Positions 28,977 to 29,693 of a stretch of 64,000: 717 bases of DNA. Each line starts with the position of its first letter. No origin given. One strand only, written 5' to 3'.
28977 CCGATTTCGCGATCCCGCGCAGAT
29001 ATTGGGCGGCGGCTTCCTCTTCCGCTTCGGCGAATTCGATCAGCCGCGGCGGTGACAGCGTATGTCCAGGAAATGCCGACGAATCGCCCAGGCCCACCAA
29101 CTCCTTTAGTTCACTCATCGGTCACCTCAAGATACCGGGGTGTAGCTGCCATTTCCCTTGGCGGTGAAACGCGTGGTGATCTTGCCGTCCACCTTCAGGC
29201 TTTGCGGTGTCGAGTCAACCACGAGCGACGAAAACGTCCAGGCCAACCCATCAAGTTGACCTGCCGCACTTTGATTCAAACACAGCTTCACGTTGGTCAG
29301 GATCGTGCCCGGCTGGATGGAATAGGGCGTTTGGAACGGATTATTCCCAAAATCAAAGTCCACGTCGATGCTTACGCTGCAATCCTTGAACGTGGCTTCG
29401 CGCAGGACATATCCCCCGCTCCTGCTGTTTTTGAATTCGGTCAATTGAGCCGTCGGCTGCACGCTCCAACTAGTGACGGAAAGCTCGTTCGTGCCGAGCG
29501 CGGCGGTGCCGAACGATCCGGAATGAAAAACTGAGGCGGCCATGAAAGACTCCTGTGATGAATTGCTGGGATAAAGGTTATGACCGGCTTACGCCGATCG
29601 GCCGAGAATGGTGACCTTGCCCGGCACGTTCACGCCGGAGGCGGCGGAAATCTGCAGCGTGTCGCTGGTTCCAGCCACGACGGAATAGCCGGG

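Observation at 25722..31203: Capsid-less siphovirus/GTA-like tail gene module between housekeeping operons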

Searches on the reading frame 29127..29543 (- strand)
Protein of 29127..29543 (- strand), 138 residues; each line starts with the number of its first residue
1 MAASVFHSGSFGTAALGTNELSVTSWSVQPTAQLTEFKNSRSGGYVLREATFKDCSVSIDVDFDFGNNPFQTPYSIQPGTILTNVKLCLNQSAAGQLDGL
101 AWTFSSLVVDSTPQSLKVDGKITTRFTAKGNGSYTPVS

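Call 5: search_protein_families(library=pfam, proteins=[window:29127-29543:-], max_evalue=1)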
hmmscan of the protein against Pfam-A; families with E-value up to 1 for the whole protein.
window:29127-29543:- (138 aa): 0 families

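Call 6: search_protein_families(library=phrogs, proteins=[window:29127-29543:-], max_evalue=1)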
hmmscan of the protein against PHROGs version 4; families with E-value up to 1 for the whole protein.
window:29127-29543:- (138 aa): 1 family
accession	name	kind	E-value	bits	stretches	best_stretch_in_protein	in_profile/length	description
phrog_1407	-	tail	0.14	12.7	1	17-61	44-88/258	major tail protein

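Call 11: search_protein_families(library=ncbifam, proteins=[window:29127-29543:-], max_evalue=1)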
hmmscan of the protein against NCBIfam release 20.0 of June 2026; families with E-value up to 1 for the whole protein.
window:29127-29543:- (138 aa): 0 families

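Call 12: find_encoding_contigs(protein=window:29127-29543:-, flank=10000, max_places=10)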
Protein window:29127-29543:- (138 aa): 2 contigs read that carry it; 2 places shown.
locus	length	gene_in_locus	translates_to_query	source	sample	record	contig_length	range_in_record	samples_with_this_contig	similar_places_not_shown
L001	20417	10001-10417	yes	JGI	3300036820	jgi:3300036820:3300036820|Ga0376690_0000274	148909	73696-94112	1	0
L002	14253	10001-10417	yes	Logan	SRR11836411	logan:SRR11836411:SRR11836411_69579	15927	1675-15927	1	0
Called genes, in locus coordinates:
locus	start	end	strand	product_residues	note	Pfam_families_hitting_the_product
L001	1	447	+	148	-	PF02391:MoaE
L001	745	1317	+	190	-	-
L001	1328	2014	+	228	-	PF00730:HhH-GPD, PF00633:HHH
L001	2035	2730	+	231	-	PF04055:Radical_SAM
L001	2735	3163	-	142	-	PF09969:DUF2203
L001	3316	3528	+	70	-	-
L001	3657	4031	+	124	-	-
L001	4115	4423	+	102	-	-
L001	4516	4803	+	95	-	-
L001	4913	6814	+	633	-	-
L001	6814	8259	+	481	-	-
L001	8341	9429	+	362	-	PF07602:DUF1565 (faint)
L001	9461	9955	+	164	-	-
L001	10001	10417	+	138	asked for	-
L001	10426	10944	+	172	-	-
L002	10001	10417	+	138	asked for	-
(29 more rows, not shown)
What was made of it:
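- The head-less allele is seen in two datasets (call 12).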

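Call 13: find_homologous_proteins(query=window:29127-29543:-, max_evalue=0.001)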
Query window:29127-29543:- (138 aa): 31 proteins with E <= 0.001 among 35 candidates.
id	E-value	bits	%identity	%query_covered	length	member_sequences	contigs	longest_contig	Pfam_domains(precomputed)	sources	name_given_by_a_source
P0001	7.0e-78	277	90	100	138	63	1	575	-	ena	-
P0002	1.0e-77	276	90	100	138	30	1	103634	-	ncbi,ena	-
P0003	4.4e-77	274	91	100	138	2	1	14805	-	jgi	jgi:hypothetical protein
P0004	5.8e-75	267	88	100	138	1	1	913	-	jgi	jgi:hypothetical protein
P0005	1.7e-74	266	88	100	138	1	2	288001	-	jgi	jgi:hypothetical protein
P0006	2.8e-73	262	84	99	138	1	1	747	-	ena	-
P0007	3.5e-73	262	85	100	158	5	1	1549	-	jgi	jgi:hypothetical protein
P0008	3.9e-73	261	85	100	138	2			-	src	-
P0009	4.3e-73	261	84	100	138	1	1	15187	-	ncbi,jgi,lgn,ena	jgi:hypothetical protein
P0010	6.2e-73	261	85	99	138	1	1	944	-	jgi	jgi:hypothetical protein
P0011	1.5e-72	260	84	100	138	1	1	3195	-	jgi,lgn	jgi:hypothetical protein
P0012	2.8e-72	259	85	99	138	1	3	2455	-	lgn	-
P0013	4.0e-72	258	85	99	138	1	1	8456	-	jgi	jgi:hypothetical protein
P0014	8.2e-72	257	84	97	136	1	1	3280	-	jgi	jgi:hypothetical protein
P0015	1.4e-71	256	85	99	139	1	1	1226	-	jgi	jgi:hypothetical protein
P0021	1.4e-60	221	72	98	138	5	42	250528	-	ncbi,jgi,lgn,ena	ncbi:MAG: hypothetical protein ABR964_00430 [Tepidisphaeraceae bacterium]|jgi:hypothetical protein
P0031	4.8e-41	158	57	98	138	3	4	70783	-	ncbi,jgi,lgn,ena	jgi:hypothetical protein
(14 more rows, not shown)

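Call 14: find_encoding_contigs(protein=P0031, flank=10000, max_places=4)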
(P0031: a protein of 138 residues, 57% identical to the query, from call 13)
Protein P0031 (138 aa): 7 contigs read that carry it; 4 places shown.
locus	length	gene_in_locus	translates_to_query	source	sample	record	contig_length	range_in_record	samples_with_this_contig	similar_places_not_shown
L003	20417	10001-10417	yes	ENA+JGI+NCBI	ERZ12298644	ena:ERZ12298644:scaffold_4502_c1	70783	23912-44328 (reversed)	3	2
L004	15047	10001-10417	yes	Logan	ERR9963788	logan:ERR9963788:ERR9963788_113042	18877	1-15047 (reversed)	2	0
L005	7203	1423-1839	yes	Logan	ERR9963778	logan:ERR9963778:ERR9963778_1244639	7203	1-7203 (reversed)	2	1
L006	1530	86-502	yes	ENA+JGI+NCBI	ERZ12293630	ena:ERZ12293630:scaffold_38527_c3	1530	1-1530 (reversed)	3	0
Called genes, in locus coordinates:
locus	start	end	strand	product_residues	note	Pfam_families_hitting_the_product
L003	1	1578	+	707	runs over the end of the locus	-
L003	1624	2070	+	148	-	PF07030:Phage_Mu_Gp36 (weak)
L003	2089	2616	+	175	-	PF02195:ParB_N (weak)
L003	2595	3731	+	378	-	PF00005:ABC_tran (faint)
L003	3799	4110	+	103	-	-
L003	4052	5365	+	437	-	PF03237:Terminase_6N (faint)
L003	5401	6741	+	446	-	PF06074:Portal_Mu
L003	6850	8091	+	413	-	-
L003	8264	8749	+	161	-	-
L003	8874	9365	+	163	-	-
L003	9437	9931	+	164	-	-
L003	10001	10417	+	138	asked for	-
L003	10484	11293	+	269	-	-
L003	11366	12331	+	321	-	-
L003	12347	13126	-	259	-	PF01381:HTH_3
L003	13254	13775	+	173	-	-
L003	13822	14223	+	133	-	-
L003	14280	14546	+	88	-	PF04545:Sigma70_r4, PF08281:Sigma70_r4_2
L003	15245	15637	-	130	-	PF01242:PTPS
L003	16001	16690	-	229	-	PF13353:Fer4_12 (faint), PF04055:Radical_SAM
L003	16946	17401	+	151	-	-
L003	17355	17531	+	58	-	-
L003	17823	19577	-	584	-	PF02321:OEP (weak)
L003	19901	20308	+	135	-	-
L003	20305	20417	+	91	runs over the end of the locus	-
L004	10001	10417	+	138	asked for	-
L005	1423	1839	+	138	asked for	-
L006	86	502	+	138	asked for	-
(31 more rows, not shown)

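Call 15: find_encoding_contigs(protein=P0021, flank=10000, max_places=4)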
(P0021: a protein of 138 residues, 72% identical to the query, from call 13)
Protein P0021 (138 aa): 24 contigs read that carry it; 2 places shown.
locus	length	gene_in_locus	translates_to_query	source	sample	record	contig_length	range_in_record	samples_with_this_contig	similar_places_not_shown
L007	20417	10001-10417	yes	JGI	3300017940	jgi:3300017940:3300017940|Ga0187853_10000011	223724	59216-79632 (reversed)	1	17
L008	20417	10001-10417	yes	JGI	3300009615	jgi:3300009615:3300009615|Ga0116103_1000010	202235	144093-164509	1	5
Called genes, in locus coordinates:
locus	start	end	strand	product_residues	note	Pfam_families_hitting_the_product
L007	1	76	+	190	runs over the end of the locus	-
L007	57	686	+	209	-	-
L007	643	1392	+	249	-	PF07505:DUF5131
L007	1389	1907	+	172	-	-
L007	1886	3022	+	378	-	PF00005:ABC_tran (faint), PF00583:Acetyltransf_1 (faint)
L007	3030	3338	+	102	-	-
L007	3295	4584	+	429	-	-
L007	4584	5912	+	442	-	PF06074:Portal_Mu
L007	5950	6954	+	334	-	-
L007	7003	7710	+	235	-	-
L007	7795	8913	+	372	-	PF03864:Phage_cap_E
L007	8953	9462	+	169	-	-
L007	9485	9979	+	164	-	-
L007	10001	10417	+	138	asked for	-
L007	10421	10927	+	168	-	-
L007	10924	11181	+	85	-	-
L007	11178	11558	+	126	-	-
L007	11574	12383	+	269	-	-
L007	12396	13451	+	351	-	-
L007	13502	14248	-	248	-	PF01381:HTH_3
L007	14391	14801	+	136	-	-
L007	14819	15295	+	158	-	-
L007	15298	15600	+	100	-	PF04545:Sigma70_r4, PF08281:Sigma70_r4_2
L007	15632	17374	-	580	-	-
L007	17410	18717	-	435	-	-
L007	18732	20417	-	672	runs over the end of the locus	PF11104:PilM_2, PF14450:FtsA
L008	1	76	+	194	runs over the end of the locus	-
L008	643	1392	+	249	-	PF07505:DUF5131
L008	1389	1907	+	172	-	-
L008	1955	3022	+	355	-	PF00005:ABC_tran (faint), PF00583:Acetyltransf_1 (faint)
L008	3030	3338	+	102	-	-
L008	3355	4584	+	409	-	-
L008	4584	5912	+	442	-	PF06074:Portal_Mu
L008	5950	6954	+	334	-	-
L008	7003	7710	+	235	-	-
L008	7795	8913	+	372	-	PF03864:Phage_cap_E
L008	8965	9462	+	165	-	-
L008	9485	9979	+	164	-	-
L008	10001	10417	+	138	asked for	-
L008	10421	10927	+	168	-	-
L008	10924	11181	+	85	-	-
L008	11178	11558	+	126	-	-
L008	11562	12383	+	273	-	-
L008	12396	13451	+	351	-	-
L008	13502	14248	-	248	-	PF01381:HTH_3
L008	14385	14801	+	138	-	-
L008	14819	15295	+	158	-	-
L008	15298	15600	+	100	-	PF04545:Sigma70_r4, PF08281:Sigma70_r4_2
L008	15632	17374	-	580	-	-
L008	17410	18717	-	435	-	-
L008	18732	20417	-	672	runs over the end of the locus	PF11104:PilM_2, PF14450:FtsA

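Call 17: find_encoding_contigs(protein=P0005, flank=10000, max_places=3)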
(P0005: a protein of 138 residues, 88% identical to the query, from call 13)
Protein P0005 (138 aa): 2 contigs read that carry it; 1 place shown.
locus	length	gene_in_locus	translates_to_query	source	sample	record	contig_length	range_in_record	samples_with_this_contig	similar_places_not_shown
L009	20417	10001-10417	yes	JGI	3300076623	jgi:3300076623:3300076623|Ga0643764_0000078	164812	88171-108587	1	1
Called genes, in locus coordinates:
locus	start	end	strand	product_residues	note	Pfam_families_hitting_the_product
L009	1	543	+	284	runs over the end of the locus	-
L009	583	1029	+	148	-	-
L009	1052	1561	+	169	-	PF02195:ParB_N (weak)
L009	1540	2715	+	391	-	-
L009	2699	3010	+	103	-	-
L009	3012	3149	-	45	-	-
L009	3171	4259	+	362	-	-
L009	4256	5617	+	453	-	PF06074:Portal_Mu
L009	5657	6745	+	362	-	-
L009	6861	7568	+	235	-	-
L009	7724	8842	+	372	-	-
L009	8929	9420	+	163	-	-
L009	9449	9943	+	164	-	-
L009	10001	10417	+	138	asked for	-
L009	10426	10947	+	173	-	-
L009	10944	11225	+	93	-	-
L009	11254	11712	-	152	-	-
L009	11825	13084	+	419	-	-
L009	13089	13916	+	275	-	-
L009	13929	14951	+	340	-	-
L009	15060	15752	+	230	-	-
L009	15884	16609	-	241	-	PF01381:HTH_3 (faint)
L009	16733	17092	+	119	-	-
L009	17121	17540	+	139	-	-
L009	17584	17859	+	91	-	PF04545:Sigma70_r4, PF08281:Sigma70_r4_2 (weak)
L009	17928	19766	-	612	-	-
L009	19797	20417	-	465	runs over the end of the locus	-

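Call 18: find_encoding_contigs(protein=P0002, flank=10000, max_places=3)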
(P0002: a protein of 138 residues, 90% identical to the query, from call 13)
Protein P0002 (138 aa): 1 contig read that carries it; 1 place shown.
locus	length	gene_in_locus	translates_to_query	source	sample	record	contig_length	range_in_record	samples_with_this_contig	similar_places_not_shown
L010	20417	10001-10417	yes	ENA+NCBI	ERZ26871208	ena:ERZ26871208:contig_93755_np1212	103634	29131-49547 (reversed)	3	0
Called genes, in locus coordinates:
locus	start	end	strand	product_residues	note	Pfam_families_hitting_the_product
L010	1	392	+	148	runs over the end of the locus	PF02391:MoaE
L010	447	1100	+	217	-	-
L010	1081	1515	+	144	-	PF00730:HhH-GPD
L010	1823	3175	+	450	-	PF01654:Cyt_bd_oxida_I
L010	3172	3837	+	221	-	PF02322:Cyt_bd_oxida_II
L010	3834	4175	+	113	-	PF02322:Cyt_bd_oxida_II (weak)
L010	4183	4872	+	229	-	PF04055:Radical_SAM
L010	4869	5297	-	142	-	PF09969:DUF2203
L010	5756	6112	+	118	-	-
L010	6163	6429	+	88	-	-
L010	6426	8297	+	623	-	-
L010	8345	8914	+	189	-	-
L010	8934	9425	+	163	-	-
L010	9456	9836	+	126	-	-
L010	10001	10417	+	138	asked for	-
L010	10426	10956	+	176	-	-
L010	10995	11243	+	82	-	-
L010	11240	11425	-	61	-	-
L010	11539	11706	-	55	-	-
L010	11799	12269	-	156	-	-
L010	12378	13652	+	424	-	-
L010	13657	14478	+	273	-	-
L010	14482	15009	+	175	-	-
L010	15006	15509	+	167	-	-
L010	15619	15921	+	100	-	-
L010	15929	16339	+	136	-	-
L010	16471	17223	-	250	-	PF01381:HTH_3, PF12844:HTH_19 (weak)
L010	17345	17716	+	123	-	-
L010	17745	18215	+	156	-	-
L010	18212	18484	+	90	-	PF04545:Sigma70_r4, PF08281:Sigma70_r4_2 (weak)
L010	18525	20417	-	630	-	-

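Call 20: find_related_loci(query=A1, collection=genome_contigs, flank=10000)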
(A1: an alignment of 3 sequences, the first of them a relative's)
Query A1 (442 aa) in genome_contigs; peptide patterns used: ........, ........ (x = any residue, [..] = any of these).
51 stretches matched a pattern; 15 encode a relative of the query (tblastn E <= 1e-3); 15 distinct loci.
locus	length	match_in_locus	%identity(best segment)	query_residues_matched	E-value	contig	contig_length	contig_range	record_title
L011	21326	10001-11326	100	1-442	0e+0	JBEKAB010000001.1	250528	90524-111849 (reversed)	MAG: Tepidisphaeraceae bacterium isolate SPRUCE 102 SPRUCE_102_1, whole genome shotgun sequence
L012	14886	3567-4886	77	4-440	0e+0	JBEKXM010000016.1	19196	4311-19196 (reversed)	MAG: Tepidisphaeraceae bacterium isolate SPRUCE 651 SPRUCE_651_16, whole genome shotgun sequence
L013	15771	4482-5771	77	12-440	0e+0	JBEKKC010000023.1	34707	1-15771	MAG: Tepidisphaeraceae bacterium isolate SPRUCE 338 SPRUCE_338_23, whole genome shotgun sequence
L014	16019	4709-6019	77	7-440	0e+0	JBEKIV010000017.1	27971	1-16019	MAG: Tepidisphaeraceae bacterium isolate SPRUCE 308 SPRUCE_308_17, whole genome shotgun sequence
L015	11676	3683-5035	76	3-440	0e+0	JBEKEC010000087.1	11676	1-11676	MAG: Tepidisphaeraceae bacterium isolate SPRUCE 198 SPRUCE_198_87, whole genome shotgun sequence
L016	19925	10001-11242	77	29-442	0e+0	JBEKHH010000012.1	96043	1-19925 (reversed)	MAG: Tepidisphaeraceae bacterium isolate SPRUCE 272 SPRUCE_272_12, whole genome shotgun sequence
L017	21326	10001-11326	70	5-440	0e+0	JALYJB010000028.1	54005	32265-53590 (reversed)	MAG: Planctomycetota bacterium isolate HIE bin40 SD1475_NODE_62_length_54005_cov_2.882030, whole genome shotgun sequence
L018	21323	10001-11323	71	1-442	0e+0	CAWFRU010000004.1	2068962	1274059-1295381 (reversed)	MAG: uncultured Phycisphaerales bacterium isolate MFD00964.bin.2.26 genome assembly, contig: contig_28923, whole genome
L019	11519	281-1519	71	23-442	0e+0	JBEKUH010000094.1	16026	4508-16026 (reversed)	MAG: Tepidisphaeraceae bacterium isolate SPRUCE 577 SPRUCE_577_94, whole genome shotgun sequence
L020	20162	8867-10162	77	7-442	0e+0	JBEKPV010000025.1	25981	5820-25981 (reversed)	MAG: Tepidisphaeraceae bacterium isolate SPRUCE 472 SPRUCE_472_25, whole genome shotgun sequence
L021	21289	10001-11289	80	12-441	0e+0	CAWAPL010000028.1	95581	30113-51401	MAG: uncultured Phycisphaerales bacterium isolate MFD01188.bin.2.114 genome assembly, contig: contig_26794, whole genome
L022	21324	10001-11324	73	1-442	0e+0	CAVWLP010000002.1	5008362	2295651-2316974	MAG: uncultured Phycisphaerales bacterium isolate MFD04434.bin.2.6 genome assembly, contig: contig_5192, whole genome sh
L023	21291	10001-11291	74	31-442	4e-124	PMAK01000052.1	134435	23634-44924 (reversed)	MAG: Phycisphaerales bacterium isolate palsa_1353 73.20120700_P2D.26_contig_753, whole genome shotgun sequence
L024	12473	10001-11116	51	72-439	5e-113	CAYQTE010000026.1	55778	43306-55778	MAG TPA_asm: uncultured Tepidisphaeraceae bacterium isolate binchicken_co3_300 genome assembly, contig: NODE_1626_length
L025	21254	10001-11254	58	25-442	8e-137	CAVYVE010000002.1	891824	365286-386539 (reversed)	MAG: uncultured Phycisphaerales bacterium isolate MFD03399.bin.2.24 genome assembly, contig: contig_1730, whole genome s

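Call 22: search_protein_families(library=pfam, proteins=[L011:9-740:+, L011:832-2679:+, L011:2683-3585:+, L011:3588-4445:+, L011:4346-4912:+, L011:4750-5493:+, L011:5474-6103:+, L011:6680-7324:+, L011:7303-8439:+, L011:8667-10001:+], max_evalue=0.01)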
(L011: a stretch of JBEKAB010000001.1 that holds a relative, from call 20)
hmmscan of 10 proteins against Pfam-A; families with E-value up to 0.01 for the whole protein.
L011:9-740:+ (243 aa): 0 families

L011:832-2679:+ (615 aa): 6 families
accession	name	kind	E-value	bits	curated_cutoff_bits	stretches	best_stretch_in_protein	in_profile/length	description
PF17963.7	Big_9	-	4.1e-21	76.1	23.6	1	426-516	2-89/89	Bacterial Ig domain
PF17892.7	Cadherin_5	-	1.1e-16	60.9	26.5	1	426-518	3-98/98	Cadherin-like domain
PF17803.7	Cadherin_4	-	4e-15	56.5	25.1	1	423-485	9-71/71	Bacterial cadherin-like domain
PF13229.12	Beta_helix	-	8.4e-13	48.7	25.9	2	79-193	45-149/158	Right handed beta helix region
PF05048.19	NosD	-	4.5e-10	39.8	23.6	2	87-193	62-160/212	Periplasmic copper-binding protein (NosD)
PF00041.27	fn3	-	1.7e-05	25.4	25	1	528-607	1-77/84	Fibronectin type III domain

L011:2683-3585:+ (300 aa): 1 family
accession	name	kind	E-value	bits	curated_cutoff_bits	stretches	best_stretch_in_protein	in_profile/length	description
PF09089.16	gp12-short_mid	-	0.009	16.6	25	0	171-210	25-62/81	Phage short tail fibre protein gp12, middle domain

L011:3588-4445:+ (285 aa): 0 families

L011:4346-4912:+ (188 aa): 1 family
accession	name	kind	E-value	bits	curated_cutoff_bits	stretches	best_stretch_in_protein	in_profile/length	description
PF07030.17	Phage_Mu_Gp36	-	2.5e-05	24.8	24.7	1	57-150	1-85/124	Bacteriophage Mu, Gp36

L011:4750-5493:+ (247 aa): 1 family
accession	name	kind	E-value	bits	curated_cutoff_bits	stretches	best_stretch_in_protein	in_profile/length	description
PF02195.25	ParB_N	-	0.0019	18.6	26.3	1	60-145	3-93/95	ParB N-terminal domain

L011:5474-6103:+ (209 aa): 0 families

L011:6680-7324:+ (214 aa): 1 family
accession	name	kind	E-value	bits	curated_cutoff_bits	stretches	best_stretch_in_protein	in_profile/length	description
PF02195.25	ParB_N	-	0.0034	17.8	26.3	1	45-130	3-93/95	ParB N-terminal domain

L011:7303-8439:+ (378 aa): 6 families
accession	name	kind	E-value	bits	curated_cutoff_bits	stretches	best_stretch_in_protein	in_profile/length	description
PF00005.33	ABC_tran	-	1.3e-07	32.7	25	1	118-147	107-136/137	ABC transporter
PF00583.31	Acetyltransf_1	-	1.2e-05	26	20.7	1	220-293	15-87/116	Acetyltransferase (GNAT) family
PF13671.12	AAA_33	-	0.00052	20.8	27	0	52-72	3-23/143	AAA domain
PF13191.12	AAA_16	-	0.00058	20.8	32.6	1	44-87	21-52/167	AAA ATPase domain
PF13508.13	Acetyltransf_7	-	0.0017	19.1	27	1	240-295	5-56/84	Acetyltransferase (GNAT) domain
PF13401.12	AAA_22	-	0.0036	18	27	1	50-72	7-29/130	AAA domain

L011:8667-10001:+ (444 aa): 1 family
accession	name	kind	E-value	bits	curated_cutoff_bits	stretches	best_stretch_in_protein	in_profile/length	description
PF03237.21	Terminase_6N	-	0.0038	17.3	22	0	52-154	4-108/215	Terminase large subunit, T4likevirus-type, N-terminal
